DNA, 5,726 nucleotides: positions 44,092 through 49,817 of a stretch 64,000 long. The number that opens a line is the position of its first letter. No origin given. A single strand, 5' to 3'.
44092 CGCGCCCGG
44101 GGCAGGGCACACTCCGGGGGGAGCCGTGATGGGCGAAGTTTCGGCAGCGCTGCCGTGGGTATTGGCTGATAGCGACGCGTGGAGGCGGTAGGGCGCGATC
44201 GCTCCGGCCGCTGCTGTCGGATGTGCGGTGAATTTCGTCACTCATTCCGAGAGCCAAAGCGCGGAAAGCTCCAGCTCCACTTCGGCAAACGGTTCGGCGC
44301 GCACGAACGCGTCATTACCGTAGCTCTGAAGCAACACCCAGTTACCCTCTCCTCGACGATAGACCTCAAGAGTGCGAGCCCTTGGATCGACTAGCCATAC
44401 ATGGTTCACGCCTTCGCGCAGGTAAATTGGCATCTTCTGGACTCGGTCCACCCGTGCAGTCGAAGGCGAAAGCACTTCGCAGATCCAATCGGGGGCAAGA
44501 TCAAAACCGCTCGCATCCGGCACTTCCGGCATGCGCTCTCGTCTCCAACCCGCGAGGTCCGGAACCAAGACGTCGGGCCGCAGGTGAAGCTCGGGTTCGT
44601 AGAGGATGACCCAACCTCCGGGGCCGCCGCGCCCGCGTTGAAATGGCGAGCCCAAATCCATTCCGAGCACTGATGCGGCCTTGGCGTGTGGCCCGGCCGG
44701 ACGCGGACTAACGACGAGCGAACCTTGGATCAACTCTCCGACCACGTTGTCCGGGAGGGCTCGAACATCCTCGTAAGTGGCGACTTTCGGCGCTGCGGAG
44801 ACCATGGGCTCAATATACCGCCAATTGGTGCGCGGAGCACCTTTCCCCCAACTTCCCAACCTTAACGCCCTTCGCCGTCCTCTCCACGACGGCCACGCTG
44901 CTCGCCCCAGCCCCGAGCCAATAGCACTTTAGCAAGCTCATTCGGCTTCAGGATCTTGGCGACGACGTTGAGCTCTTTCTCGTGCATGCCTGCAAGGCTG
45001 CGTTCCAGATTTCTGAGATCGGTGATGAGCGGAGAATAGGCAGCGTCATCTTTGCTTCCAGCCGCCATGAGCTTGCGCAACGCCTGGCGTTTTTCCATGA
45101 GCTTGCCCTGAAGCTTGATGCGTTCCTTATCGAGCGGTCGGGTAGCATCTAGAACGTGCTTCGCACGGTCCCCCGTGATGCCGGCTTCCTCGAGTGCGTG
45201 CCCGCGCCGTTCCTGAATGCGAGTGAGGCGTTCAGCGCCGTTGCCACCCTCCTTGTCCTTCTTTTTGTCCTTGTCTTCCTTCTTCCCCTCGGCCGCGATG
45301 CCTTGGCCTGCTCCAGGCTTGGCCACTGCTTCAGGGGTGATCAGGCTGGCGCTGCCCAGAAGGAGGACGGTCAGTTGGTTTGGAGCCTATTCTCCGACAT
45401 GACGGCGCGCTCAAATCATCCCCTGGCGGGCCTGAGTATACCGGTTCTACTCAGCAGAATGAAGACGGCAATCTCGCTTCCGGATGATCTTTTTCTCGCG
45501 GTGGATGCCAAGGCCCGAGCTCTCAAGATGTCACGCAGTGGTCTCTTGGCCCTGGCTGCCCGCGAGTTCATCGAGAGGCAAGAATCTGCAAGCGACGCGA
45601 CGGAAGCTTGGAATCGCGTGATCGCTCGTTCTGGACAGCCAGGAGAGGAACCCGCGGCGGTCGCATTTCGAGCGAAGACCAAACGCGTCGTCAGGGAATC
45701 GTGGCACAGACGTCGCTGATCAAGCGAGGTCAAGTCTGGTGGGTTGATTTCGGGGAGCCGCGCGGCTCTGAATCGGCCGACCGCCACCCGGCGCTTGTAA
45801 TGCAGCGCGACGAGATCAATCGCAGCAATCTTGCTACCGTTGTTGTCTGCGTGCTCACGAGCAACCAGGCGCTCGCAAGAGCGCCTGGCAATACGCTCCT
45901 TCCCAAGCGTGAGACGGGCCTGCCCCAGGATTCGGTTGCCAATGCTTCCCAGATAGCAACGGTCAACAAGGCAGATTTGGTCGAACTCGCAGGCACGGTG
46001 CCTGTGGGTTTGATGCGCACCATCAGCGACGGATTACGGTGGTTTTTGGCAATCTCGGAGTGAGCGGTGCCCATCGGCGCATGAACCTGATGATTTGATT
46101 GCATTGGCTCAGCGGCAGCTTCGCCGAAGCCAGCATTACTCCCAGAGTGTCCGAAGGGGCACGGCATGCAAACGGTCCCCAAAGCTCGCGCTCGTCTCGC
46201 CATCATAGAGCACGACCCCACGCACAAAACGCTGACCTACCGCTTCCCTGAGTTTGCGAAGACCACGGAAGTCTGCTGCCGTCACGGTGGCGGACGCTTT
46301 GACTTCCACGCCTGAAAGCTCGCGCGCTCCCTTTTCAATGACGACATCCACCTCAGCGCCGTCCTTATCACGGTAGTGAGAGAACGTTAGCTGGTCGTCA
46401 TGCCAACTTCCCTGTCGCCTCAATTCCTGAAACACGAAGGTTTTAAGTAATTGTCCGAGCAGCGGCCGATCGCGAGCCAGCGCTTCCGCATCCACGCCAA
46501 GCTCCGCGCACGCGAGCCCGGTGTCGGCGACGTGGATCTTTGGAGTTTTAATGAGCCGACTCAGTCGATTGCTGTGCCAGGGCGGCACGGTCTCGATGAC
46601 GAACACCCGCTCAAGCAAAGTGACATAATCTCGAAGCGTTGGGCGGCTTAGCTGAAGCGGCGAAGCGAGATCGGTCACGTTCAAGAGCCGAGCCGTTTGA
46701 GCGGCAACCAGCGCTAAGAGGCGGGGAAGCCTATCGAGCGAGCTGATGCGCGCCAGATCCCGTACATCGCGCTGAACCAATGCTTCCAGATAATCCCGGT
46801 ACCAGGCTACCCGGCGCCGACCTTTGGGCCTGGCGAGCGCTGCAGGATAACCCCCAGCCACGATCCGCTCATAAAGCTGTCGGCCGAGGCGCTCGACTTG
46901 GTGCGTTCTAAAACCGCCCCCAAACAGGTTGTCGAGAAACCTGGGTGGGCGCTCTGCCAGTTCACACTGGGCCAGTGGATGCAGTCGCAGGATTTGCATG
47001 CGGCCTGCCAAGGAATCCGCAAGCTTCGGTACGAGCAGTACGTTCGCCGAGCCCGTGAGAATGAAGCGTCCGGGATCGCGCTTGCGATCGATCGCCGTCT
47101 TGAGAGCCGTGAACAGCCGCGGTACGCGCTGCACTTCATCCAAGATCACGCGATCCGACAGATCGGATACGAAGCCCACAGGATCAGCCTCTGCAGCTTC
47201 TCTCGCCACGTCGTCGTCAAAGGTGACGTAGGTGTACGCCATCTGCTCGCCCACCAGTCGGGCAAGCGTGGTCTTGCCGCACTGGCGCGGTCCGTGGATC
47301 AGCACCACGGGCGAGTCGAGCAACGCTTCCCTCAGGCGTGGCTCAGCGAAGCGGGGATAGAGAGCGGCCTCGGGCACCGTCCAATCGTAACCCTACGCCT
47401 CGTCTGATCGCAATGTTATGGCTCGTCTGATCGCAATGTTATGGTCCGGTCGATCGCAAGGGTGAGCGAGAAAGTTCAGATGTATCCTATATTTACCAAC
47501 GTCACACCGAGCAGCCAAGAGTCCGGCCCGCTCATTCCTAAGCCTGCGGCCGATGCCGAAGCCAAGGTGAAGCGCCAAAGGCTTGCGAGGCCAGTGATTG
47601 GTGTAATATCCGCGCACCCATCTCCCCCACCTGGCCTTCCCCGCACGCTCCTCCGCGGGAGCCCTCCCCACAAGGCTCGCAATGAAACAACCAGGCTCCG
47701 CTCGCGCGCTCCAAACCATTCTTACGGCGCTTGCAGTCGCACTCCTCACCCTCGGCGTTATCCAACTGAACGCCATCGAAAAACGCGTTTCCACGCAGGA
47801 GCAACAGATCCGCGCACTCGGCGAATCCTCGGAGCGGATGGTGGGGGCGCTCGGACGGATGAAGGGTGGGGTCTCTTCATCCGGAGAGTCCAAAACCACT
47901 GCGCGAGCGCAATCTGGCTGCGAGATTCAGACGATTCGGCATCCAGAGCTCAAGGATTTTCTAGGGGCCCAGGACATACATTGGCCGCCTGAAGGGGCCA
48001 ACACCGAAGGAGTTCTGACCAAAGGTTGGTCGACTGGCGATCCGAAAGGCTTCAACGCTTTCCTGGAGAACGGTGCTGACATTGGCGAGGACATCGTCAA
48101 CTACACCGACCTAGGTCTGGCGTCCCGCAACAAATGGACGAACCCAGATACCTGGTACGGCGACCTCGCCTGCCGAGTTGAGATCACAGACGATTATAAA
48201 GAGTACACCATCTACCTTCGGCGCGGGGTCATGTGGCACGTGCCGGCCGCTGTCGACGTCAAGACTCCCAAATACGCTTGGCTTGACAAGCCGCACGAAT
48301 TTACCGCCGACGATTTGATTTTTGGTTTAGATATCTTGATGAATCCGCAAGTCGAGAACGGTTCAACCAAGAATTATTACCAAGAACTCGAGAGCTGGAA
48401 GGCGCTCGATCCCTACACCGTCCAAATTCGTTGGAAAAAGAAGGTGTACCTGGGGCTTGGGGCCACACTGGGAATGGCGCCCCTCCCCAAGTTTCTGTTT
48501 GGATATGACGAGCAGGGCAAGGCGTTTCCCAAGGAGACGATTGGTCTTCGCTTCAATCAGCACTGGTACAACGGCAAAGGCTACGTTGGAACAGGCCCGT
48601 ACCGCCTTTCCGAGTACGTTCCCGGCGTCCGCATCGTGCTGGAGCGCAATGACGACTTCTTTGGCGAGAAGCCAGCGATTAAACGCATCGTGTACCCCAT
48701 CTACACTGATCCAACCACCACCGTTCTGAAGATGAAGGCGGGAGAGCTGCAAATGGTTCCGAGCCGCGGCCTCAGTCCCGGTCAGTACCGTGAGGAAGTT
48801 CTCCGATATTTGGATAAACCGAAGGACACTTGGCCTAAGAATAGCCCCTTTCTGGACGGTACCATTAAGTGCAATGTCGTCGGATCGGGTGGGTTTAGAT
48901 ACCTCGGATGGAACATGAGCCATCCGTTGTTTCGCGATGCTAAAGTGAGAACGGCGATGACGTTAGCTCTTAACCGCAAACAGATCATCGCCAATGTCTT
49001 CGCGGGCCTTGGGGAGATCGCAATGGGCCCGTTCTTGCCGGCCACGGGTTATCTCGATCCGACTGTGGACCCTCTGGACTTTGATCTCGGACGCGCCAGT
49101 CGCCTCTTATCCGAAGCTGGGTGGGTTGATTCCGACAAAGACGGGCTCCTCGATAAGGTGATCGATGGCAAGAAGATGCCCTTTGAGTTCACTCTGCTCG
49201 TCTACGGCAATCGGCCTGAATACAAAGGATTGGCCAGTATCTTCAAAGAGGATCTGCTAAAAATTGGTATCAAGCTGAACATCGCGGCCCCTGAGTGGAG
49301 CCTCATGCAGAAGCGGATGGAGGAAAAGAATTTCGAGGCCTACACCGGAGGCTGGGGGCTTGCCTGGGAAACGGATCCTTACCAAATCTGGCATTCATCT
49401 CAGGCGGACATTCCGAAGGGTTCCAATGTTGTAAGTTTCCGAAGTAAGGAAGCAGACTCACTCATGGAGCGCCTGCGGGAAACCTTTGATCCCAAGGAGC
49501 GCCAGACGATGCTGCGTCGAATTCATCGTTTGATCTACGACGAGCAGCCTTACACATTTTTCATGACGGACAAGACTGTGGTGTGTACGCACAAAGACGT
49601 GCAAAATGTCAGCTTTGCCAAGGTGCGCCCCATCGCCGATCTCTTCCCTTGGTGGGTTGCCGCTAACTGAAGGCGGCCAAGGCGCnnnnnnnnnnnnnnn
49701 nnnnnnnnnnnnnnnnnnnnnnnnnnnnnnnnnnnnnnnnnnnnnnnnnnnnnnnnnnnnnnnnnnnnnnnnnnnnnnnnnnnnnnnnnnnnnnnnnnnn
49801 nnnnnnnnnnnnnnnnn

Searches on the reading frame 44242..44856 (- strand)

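Call 72: search_protein_families(library=pfam, proteins=[window:44242-44856:-], max_evalue=0.0001)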
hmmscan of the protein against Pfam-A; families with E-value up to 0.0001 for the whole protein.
window:44242-44856:- (204 aa): 1 family
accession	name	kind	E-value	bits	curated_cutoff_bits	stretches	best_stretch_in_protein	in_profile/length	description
PF05685.18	Uma2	-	2.7e-27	95.8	27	1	35-197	8-169/172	Putative restriction endonuclease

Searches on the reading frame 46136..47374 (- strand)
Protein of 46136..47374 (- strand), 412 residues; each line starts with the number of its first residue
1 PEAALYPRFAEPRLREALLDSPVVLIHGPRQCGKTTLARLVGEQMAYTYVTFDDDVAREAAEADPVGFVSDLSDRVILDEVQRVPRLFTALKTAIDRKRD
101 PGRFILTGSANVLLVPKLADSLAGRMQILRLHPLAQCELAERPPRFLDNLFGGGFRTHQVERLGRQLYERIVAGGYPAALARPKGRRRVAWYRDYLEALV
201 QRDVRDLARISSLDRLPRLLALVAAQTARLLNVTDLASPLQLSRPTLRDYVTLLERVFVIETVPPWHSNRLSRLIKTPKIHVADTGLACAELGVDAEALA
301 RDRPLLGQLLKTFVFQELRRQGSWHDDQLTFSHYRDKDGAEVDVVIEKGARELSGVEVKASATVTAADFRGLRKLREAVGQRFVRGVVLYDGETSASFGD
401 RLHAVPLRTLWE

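Call 72: search_protein_families(library=pfam, proteins=[window:46136-47374:-], max_evalue=0.0001)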
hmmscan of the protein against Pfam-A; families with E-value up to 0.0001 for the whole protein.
window:46136-47374:- (412 aa): 2 families
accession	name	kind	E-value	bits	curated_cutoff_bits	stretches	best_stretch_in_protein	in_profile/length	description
PF13635.12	DUF4143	-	3e-47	160.8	28.1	1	201-361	1-160/160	Domain of unknown function (DUF4143)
PF13173.12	AAA_14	-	3.4e-27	95.5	27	1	21-139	2-128/129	AAA domain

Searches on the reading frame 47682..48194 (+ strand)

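Call 84: search_protein_families(library=pfam, proteins=[window:47682-48194:+], max_evalue=10)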
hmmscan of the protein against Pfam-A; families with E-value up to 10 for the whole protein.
seq(171 aa): 1 family
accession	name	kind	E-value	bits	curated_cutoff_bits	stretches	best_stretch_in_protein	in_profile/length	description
PF11189.13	DUF2973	-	0.026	15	22.2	1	12-94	11-56/68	Protein of unknown function (DUF2973)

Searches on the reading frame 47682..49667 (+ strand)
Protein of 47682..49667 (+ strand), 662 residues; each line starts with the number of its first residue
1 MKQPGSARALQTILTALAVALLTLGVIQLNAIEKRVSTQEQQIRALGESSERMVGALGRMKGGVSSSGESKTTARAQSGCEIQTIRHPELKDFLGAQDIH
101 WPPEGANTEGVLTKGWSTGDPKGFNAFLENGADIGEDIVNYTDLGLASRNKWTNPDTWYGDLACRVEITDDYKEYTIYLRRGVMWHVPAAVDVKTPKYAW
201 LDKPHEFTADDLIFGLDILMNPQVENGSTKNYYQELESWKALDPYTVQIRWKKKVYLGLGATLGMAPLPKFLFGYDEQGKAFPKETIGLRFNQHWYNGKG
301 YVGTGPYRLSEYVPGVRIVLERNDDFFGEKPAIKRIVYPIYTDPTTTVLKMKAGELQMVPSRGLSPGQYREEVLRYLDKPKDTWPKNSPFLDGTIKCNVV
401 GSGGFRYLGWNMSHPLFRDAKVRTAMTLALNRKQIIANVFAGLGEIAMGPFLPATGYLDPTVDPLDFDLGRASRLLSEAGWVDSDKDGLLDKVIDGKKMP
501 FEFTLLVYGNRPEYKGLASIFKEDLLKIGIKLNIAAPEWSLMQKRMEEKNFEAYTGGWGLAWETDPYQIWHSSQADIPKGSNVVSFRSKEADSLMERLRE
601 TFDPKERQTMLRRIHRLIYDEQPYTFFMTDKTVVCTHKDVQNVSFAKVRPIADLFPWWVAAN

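Call 5: search_protein_families(library=pfam, proteins=[window:47682-49667:+], max_evalue=0.001)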
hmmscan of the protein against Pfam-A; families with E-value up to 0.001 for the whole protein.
window:47682-49667:+ (662 aa): 1 family
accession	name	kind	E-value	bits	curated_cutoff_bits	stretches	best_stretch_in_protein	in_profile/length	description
PF00496.27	SBP_bac_5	-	3.1e-69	234.3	32.4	1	159-572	3-360/368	Bacterial extracellular solute-binding proteins, family 5 Middle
